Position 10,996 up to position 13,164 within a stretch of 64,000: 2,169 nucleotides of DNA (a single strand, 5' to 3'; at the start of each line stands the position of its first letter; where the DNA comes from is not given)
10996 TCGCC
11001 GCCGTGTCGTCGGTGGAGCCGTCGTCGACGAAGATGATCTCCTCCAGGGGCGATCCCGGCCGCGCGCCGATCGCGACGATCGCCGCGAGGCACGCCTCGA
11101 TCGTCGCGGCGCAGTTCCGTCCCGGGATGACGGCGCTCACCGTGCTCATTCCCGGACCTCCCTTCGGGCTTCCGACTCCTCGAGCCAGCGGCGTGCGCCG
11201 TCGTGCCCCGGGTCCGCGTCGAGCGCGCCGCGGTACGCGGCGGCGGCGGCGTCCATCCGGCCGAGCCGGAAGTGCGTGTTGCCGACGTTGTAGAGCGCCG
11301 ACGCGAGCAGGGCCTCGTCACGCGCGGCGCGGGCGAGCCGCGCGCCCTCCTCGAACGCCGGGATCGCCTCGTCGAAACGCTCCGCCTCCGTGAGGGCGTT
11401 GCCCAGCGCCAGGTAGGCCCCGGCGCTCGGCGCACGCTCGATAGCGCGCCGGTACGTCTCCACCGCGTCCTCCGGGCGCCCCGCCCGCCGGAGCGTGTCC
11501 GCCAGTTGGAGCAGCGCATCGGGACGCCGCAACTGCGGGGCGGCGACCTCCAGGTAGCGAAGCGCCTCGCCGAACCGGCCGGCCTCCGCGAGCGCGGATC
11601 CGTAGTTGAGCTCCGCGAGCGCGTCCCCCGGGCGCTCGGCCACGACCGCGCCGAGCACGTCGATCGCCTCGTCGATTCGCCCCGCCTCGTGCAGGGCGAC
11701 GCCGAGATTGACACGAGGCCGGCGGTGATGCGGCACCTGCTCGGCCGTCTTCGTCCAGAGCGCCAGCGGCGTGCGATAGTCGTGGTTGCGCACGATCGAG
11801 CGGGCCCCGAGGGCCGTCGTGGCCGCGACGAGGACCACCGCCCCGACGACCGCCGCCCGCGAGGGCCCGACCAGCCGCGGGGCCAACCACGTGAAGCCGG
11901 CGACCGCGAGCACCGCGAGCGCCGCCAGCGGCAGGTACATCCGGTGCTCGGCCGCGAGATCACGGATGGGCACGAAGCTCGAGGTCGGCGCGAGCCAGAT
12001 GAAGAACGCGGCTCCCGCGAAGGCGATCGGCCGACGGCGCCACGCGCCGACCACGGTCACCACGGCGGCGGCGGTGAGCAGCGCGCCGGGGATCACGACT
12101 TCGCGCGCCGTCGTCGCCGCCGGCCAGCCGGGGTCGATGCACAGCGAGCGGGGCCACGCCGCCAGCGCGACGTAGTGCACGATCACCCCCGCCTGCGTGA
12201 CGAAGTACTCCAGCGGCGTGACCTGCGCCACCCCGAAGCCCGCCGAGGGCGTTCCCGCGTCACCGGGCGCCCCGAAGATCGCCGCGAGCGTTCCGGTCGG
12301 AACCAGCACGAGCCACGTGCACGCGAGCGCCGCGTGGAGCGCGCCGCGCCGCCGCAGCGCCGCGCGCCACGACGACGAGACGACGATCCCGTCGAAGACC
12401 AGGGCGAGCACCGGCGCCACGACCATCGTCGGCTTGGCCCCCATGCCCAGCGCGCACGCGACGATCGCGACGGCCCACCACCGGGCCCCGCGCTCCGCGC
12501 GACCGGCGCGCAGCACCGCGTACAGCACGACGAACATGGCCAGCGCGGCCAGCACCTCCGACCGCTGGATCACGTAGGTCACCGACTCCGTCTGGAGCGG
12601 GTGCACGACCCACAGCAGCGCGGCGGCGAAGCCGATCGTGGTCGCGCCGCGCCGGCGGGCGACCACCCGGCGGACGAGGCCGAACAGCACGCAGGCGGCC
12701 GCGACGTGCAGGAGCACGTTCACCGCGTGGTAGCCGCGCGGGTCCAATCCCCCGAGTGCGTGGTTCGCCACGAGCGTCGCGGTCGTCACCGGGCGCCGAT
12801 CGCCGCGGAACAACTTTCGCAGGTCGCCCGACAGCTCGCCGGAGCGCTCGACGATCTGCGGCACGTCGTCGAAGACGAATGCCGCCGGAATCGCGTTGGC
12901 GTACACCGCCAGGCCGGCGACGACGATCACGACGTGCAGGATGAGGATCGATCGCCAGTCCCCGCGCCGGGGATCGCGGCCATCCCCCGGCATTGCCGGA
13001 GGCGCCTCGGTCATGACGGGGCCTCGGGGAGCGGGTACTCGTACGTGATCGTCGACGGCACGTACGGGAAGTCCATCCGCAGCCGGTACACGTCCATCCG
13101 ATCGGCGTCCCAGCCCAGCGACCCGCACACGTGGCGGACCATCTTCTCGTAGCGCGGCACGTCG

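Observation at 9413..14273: Translationally coupled operon joining glycosylation enzymes to dockerin-tailed secreted proteins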

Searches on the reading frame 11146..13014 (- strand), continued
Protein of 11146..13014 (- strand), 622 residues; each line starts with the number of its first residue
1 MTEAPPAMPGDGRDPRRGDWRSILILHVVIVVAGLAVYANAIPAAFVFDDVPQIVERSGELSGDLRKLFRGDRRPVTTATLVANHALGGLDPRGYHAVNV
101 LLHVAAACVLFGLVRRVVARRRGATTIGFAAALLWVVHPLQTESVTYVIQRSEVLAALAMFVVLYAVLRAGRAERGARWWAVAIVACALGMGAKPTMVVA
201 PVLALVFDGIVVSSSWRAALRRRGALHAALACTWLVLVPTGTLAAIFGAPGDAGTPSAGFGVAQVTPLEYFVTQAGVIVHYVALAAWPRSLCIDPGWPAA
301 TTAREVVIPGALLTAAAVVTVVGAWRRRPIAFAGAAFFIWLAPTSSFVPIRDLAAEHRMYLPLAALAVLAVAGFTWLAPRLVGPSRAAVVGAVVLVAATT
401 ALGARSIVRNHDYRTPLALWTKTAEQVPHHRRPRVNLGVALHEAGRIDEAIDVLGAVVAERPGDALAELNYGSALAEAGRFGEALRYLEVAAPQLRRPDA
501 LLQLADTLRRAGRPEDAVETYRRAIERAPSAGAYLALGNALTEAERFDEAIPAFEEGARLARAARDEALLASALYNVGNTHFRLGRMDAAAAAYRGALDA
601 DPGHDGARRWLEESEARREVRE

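Call 65: find_encoding_contigs(protein=P0016, flank=8000, max_places=1)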
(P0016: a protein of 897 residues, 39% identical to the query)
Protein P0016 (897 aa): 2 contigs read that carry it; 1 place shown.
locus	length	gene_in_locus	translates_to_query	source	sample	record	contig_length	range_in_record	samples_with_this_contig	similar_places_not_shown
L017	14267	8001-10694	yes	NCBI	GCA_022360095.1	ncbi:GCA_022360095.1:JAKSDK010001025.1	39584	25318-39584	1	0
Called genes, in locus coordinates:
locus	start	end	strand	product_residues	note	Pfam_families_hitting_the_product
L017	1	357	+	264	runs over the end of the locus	PF07589:PEP_exosort_dom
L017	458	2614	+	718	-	PF07719:TPR_2 (faint), PF24885:TPR_NPHP3 (weak), PF13424:TPR_12 (weak), PF24885:TPR_NPHP3, PF13424:TPR_12, PF13374:TPR_10 (weak), PF13424:TPR_12, PF17874:TPR_MalT, +6 more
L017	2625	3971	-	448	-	PF09594:GT87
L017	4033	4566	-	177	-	PF01661:Macro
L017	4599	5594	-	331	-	-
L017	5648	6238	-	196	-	PF04542:Sigma70_r2, PF08281:Sigma70_r4_2, PF04545:Sigma70_r4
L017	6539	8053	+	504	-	PF01590:GAF, PF13185:GAF_2, PF13492:GAF_3, PF00158:Sigma54_activat, PF14532:Sigma54_activ_2, PF07728:AAA_5, PF25601:AAA_lid_14, PF02954:HTH_8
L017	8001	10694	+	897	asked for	PF13414:TPR_11, PF13432:TPR_16, PF00515:TPR_1, PF14559:TPR_19, PF00515:TPR_1, PF13414:TPR_11, PF13424:TPR_12, PF13432:TPR_16, +45 more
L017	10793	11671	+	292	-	PF04079:SMC_ScpB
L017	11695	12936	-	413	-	PF09594:GT87 (weak)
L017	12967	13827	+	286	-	PF00702:Hydrolase, PF13419:HAD_2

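Call 74: find_encoding_contigs(protein=P0003, flank=6000, max_places=2)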
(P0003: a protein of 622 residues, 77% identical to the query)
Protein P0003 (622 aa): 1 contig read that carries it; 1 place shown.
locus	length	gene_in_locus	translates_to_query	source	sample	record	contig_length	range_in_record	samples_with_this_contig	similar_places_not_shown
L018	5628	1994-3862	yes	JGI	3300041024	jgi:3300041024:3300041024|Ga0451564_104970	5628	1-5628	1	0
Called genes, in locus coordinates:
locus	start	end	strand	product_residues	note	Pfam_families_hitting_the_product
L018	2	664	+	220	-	?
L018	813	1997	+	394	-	-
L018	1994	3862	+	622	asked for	PF13432:TPR_16, PF14559:TPR_19 (weak), PF13432:TPR_16, PF14559:TPR_19, PF13428:TPR_14 (weak), PF13432:TPR_16, PF13424:TPR_12, PF00515:TPR_1, +11 more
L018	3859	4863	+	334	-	PF00535:Glycos_transf_2, PF10111:Glyco_tranf_2_2, PF13641:Glyco_tranf_2_3, PF13506:Glyco_transf_21, PF13632:Glyco_trans_2_3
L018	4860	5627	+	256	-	?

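Call 77: search_solved_structures(query=L001:12693-15836:+, max_evalue=0.1)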
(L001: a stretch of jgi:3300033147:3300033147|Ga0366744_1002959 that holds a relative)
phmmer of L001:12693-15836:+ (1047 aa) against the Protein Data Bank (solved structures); distinct sequences matched with E-value up to 0.1: 0.

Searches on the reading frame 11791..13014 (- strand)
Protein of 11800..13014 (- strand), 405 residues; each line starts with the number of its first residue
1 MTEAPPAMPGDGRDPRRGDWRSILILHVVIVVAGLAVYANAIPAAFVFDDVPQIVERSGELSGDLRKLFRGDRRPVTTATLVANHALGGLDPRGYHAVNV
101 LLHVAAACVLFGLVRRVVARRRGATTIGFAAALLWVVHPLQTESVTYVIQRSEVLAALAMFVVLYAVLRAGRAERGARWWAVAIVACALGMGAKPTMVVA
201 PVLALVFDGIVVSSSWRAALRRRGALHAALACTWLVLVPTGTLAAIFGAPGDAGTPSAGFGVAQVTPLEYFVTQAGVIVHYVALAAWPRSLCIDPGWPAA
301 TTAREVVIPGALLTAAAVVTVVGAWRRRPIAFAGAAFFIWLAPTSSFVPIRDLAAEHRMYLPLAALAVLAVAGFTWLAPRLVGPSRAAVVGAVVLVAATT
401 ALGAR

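Call 30: search_protein_families(library=pfam, proteins=[window:11800-13014:-], max_evalue=5)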
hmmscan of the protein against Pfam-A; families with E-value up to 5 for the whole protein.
window:11800-13014:- (405 aa): 0 families

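Call 52: search_solved_structures(query=A5, max_evalue=10, show_alignments=2)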
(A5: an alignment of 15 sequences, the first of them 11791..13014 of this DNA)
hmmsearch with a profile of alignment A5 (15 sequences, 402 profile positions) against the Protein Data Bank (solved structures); distinct sequences matched with E-value up to 10: 0.

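Call 53: search_protein_families(library=pfam, alignment_id=A5, max_evalue=1)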
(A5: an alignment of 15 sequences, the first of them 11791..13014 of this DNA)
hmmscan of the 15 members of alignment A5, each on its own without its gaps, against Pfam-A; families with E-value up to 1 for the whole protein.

A. member 1, window:11791-13014:- (408 aa): 0 families

B. families by the number of members that match (of 15 scanned): 23 families
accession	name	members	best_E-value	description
PF13231.12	PMT_2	3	4.9e-11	Dolichyl-phosphate-mannose-protein mannosyltransferase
PF13432.12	TPR_16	1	3.9e-10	Tetratricopeptide repeat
PF14559.12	TPR_19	1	3.3e-07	Tetratricopeptide repeat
PF09384.15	UTP15_C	1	0.00039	UTP15 C terminal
PF13424.12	TPR_12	1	0.00082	Tetratricopeptide repeat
PF14561.12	TPR_20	1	0.0011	Tetratricopeptide repeat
PF13174.12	TPR_6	1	0.0021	Tetratricopeptide repeat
PF13374.12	TPR_10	1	0.0043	Tetratricopeptide repeat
PF07721.20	TPR_4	1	0.01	Tetratricopeptide repeat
PF13148.11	DUF3987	1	0.053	Protein of unknown function (DUF3987)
PF20342.3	DUF6637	1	0.062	Family of unknown function (DUF6637)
PF14264.12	Glucos_trans_II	1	0.071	Glucosyl transferase GtrII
PF13176.12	TPR_7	1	0.1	Tetratricopeptide repeat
PF13428.12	TPR_14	1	0.1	Tetratricopeptide repeat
PF00515.34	TPR_1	1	0.11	Tetratricopeptide repeat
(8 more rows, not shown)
